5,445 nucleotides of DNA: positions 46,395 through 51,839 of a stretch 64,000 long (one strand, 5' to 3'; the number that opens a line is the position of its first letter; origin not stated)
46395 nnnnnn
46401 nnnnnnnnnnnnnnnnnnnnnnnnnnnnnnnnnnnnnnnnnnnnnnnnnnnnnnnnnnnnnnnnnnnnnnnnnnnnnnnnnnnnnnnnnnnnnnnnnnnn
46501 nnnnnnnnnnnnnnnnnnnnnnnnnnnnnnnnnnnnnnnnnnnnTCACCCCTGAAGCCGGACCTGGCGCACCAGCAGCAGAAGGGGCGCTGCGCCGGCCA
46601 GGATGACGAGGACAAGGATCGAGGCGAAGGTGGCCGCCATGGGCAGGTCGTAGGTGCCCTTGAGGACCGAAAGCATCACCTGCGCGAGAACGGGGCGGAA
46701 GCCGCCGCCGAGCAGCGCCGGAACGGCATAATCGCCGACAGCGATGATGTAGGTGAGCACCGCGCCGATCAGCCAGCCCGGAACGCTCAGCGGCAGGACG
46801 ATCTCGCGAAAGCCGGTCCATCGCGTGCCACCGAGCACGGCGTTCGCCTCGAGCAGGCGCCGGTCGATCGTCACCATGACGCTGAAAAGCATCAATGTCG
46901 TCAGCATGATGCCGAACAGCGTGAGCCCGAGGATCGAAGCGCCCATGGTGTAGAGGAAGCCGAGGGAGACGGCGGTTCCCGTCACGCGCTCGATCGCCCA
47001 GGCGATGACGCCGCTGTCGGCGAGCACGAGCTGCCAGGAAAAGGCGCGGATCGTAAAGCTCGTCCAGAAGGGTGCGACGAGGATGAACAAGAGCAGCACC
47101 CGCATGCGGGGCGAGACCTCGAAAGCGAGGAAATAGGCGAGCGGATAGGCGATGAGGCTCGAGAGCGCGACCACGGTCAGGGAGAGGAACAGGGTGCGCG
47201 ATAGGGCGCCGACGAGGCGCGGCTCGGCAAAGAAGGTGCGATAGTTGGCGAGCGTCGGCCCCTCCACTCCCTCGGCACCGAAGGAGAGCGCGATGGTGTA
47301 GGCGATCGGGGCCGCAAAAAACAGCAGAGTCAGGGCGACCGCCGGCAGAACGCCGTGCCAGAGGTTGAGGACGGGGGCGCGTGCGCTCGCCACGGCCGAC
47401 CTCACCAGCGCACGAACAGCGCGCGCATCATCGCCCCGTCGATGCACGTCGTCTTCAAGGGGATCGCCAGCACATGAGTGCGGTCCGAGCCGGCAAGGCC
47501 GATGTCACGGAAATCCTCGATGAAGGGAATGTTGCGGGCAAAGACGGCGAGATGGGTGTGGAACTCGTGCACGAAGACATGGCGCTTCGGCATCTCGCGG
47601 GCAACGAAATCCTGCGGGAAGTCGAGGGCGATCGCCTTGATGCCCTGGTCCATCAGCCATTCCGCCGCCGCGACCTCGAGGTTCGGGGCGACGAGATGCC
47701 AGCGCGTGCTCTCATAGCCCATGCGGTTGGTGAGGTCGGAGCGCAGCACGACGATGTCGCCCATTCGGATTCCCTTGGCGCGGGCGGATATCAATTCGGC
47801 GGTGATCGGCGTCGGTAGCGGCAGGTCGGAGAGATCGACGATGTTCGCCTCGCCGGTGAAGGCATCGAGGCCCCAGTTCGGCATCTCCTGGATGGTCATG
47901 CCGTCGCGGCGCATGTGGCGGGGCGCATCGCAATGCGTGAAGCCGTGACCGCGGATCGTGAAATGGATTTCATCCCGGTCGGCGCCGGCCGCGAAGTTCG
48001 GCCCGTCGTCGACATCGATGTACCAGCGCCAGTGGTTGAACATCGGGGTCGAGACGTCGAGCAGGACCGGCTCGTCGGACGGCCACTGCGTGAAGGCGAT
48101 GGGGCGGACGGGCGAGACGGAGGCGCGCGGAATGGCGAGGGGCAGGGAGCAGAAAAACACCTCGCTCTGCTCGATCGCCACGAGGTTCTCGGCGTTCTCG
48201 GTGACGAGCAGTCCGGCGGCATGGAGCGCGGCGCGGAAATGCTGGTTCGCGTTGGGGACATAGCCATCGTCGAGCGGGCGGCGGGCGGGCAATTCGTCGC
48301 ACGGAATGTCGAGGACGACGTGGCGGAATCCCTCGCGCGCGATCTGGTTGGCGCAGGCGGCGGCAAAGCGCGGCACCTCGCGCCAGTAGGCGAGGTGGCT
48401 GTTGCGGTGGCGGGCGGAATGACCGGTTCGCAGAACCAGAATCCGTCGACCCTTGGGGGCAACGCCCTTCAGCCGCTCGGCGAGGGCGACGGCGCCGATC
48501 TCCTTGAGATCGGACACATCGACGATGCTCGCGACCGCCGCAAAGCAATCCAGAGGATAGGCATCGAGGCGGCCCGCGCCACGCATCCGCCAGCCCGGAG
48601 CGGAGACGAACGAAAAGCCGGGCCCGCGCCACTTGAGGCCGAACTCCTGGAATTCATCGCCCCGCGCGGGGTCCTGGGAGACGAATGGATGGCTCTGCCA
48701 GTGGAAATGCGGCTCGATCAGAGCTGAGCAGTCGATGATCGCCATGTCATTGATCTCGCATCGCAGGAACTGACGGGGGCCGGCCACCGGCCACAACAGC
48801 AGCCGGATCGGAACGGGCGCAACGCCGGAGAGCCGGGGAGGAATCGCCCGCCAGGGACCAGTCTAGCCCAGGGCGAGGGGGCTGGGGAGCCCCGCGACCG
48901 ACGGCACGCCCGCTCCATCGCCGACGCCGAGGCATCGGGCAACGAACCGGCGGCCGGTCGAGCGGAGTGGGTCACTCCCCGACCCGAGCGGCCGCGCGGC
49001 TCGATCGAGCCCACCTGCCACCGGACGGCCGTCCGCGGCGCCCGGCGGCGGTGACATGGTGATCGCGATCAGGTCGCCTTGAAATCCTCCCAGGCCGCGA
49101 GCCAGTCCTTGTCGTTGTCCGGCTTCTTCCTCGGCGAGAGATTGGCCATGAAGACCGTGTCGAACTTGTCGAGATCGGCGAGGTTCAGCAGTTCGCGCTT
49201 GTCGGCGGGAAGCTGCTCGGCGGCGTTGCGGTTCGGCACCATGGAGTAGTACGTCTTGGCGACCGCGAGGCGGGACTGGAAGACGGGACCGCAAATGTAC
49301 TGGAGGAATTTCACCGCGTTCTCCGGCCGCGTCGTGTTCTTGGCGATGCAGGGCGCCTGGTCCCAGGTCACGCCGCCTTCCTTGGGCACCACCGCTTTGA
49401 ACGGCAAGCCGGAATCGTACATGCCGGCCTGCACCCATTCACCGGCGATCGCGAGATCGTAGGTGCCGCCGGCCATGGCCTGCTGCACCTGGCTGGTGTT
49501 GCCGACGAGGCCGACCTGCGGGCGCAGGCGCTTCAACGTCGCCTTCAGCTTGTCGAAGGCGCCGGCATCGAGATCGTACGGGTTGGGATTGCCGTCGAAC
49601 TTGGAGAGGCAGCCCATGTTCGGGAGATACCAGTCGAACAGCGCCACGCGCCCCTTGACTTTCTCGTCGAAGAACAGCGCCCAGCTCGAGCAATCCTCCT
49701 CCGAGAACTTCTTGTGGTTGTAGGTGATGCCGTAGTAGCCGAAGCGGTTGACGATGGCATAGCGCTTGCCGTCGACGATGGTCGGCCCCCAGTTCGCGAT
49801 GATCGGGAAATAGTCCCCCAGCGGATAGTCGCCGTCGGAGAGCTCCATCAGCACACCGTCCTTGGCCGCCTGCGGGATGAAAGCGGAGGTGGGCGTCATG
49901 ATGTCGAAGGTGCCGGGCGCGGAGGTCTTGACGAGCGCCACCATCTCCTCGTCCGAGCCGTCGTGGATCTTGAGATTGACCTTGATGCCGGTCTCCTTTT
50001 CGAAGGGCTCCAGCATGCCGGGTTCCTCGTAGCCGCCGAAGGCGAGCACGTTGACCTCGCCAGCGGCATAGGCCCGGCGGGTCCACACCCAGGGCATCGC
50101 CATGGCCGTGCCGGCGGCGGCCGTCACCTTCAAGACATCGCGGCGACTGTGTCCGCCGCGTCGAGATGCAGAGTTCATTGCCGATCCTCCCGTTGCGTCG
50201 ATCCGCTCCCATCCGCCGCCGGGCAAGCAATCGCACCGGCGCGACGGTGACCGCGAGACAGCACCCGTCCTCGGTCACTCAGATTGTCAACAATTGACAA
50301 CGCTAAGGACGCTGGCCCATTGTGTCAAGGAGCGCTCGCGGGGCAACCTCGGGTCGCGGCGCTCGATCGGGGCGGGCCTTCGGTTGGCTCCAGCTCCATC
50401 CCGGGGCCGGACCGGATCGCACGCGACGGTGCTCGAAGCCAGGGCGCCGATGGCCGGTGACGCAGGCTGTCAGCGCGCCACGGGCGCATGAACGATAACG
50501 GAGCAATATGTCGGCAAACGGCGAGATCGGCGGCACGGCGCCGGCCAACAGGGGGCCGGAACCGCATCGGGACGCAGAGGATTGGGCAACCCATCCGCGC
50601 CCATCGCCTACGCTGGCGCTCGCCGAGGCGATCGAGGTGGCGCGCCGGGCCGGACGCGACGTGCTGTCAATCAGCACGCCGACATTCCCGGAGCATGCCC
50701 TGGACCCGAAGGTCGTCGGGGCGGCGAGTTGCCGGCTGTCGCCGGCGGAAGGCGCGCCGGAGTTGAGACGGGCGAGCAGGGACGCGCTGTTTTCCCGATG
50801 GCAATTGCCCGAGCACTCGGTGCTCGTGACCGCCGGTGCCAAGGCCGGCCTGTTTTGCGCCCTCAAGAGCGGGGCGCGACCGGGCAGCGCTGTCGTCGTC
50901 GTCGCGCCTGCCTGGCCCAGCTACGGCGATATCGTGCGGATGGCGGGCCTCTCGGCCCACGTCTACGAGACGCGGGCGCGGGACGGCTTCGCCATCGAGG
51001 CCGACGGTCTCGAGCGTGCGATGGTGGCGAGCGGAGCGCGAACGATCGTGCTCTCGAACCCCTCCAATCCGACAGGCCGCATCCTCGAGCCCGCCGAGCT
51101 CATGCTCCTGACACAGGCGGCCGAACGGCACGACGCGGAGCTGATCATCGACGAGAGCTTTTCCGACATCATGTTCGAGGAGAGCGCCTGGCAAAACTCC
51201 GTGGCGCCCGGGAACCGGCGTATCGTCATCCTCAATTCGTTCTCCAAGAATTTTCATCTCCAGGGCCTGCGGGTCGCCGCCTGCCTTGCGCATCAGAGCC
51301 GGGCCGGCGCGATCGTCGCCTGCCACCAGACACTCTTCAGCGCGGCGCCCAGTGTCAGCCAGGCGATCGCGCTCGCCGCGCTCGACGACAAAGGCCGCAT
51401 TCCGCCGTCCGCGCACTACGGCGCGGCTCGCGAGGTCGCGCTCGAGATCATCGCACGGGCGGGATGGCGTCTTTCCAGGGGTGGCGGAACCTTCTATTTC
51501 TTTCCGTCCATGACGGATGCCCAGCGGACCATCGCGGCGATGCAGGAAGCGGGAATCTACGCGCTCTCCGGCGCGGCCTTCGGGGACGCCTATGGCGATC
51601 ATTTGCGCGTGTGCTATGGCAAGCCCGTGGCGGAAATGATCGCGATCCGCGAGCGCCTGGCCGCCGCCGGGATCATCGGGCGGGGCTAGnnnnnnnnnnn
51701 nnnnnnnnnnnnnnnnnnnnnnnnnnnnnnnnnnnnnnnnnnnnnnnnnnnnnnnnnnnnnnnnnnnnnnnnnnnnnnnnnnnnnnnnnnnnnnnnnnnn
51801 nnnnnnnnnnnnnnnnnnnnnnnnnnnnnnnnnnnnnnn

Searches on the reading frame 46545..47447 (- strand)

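Call 45: search_protein_families(library=pfam, proteins=[window:46545-47447:-], max_evalue=0.001)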
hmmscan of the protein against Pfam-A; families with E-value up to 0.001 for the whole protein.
window:46545-47447:- (300 aa): 1 family
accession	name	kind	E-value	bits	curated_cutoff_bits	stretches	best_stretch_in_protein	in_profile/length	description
PF00528.27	BPD_transp_1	-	2e-06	28.1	26.4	1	101-292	2-174/184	Binding-protein-dependent transport system inner membrane component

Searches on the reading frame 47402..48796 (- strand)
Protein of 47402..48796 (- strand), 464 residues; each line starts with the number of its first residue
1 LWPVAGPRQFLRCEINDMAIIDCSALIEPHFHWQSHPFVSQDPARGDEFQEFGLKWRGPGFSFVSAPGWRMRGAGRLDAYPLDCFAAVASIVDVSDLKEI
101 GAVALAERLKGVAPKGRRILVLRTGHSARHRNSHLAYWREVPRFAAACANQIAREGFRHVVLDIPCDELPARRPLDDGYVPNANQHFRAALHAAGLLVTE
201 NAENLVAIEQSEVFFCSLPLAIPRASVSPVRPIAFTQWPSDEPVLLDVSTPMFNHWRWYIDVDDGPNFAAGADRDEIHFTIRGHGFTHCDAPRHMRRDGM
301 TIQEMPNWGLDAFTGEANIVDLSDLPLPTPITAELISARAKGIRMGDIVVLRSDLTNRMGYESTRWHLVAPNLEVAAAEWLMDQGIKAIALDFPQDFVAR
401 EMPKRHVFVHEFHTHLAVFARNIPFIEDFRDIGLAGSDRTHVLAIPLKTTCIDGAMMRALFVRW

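Call 45: search_protein_families(library=pfam, proteins=[window:47402-48796:-], max_evalue=0.001)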
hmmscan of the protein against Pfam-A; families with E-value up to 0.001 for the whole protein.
window:47402-48796:- (464 aa): 1 family
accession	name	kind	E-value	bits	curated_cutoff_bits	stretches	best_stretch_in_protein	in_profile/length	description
PF04199.19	Cyclase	-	8.7e-25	88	23.1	2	256-394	17-138/142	Putative cyclase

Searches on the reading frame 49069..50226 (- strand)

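Call 45: search_protein_families(library=pfam, proteins=[window:49069-50226:-], max_evalue=0.001)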
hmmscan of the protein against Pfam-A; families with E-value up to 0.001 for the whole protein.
window:49069-50226:- (385 aa): 5 families
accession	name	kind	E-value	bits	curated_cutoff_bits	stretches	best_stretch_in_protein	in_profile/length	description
PF13416.11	SBP_bac_8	-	4.8e-30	105.7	27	1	71-342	2-274/279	Bacterial extracellular solute-binding protein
PF13343.11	SBP_bac_6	-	3.7e-12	46.7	24.6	1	150-356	50-243/245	Bacterial extracellular solute-binding protein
PF01547.30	SBP_bac_1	-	1.3e-09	39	26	1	73-311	15-300/307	Bacterial extracellular solute-binding protein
PF13531.11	SBP_bac_11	-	3.4e-07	30.7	25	1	223-317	123-218/227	Bacterial extracellular solute-binding protein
PF10518.14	TAT_signal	-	0.00012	22.2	22.7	1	27-45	3-21/21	TAT (twin-arginine translocation) pathway signal sequence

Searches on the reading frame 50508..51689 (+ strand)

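Call 46: search_protein_families(library=pfam, proteins=[window:50508-51689:+], max_evalue=0.001)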
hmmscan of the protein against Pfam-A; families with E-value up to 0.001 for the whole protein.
window:50508-51689:+ (393 aa): 1 family
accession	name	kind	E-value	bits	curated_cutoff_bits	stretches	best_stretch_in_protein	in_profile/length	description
PF00155.27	Aminotran_1_2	-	3.2e-41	142.2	19.7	1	78-377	39-354/361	Aminotransferase class I and II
